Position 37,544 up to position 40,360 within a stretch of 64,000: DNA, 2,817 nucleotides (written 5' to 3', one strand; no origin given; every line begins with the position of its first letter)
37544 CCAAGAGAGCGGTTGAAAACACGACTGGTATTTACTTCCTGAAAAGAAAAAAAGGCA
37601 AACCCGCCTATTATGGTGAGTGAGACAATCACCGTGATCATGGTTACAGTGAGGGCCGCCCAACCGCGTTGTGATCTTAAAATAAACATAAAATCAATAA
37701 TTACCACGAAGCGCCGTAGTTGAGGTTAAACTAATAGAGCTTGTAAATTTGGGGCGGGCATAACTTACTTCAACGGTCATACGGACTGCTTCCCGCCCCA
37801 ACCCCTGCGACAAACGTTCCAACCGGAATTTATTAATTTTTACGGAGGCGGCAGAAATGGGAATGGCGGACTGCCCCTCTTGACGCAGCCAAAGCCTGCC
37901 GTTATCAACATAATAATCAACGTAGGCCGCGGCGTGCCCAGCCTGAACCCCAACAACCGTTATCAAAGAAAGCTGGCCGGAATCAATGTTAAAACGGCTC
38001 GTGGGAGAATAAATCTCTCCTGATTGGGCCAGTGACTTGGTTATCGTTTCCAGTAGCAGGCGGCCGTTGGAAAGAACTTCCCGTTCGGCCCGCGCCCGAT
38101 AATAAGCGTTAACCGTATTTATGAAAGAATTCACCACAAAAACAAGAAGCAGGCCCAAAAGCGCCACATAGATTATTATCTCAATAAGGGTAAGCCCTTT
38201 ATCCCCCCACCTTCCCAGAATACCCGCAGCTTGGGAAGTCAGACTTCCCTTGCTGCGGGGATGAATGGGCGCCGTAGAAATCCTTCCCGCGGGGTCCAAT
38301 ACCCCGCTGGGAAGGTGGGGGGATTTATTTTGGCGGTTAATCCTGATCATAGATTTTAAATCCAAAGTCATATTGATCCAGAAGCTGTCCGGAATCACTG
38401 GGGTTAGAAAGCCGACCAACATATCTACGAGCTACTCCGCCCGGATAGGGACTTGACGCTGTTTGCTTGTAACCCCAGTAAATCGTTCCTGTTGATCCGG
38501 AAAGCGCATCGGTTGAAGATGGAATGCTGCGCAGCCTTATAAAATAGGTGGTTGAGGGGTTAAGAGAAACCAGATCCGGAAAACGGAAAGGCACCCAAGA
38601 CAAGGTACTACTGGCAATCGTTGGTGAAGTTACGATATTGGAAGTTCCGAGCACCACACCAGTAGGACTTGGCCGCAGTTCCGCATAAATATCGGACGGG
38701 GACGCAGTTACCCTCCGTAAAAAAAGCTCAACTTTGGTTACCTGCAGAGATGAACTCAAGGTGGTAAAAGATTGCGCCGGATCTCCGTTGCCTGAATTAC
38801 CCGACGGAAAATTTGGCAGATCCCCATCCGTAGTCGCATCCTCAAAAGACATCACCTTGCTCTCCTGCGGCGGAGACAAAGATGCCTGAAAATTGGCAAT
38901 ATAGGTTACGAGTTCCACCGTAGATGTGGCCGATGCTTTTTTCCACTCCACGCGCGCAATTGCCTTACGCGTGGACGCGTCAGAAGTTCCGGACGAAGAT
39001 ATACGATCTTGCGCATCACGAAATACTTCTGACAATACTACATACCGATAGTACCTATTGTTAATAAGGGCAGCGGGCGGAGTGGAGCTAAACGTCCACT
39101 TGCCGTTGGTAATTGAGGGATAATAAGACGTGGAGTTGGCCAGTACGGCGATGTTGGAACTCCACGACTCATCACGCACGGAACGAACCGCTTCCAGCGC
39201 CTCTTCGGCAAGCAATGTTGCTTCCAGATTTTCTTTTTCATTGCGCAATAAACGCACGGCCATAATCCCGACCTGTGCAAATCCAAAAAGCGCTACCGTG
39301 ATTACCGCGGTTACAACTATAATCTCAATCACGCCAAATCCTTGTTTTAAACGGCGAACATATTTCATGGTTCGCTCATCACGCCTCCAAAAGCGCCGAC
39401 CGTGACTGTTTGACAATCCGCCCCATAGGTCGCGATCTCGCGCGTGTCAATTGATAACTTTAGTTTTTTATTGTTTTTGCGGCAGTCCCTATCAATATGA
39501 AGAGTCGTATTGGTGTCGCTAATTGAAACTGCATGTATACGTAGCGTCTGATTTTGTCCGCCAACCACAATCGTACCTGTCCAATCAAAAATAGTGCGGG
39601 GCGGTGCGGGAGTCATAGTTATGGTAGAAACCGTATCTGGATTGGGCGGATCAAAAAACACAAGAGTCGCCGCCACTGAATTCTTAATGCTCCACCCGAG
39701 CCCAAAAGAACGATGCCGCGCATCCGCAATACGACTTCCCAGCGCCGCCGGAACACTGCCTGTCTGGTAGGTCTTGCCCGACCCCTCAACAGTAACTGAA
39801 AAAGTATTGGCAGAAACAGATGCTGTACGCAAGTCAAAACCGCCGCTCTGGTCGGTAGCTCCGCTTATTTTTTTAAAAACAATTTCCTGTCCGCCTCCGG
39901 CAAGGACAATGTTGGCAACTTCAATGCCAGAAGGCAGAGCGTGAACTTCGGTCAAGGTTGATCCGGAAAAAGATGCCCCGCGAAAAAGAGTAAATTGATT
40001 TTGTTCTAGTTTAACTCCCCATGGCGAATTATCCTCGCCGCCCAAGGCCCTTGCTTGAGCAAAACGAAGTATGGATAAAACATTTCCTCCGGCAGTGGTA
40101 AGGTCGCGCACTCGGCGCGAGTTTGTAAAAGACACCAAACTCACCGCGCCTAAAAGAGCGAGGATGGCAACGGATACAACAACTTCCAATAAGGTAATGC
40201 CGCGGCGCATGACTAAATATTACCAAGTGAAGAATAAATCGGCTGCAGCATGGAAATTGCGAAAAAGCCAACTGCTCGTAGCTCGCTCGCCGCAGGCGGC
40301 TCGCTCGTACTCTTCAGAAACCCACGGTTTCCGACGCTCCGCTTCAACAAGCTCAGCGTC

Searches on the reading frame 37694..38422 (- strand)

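Call 50: search_protein_families(library=pfam, proteins=[window:37694-38422:-], max_evalue=0.01)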
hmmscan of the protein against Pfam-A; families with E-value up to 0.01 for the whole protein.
window:37694-38422:- (242 aa): 1 family
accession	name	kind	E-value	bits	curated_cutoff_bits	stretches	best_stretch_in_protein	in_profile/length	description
PF07963.17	N_methyl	-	0.00071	19.5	21.2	1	75-96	5-26/27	Prokaryotic N-terminal methylation motif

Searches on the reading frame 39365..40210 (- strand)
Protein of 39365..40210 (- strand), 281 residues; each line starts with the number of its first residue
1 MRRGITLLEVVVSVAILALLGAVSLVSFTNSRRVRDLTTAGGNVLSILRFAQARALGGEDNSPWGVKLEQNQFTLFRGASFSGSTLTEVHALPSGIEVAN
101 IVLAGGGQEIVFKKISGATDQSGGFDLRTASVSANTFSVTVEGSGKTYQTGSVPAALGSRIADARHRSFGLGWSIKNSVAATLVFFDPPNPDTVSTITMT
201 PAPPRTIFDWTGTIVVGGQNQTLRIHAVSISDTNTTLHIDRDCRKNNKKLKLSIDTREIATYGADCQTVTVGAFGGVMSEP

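Call 50: search_protein_families(library=pfam, proteins=[window:39365-40210:-], max_evalue=0.01)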
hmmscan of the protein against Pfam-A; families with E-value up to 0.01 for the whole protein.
window:39365-40210:- (281 aa): 1 family
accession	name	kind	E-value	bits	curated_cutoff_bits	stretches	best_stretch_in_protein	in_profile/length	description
PF07963.17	N_methyl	-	0.00029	20.7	21.2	1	2-24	4-26/27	Prokaryotic N-terminal methylation motif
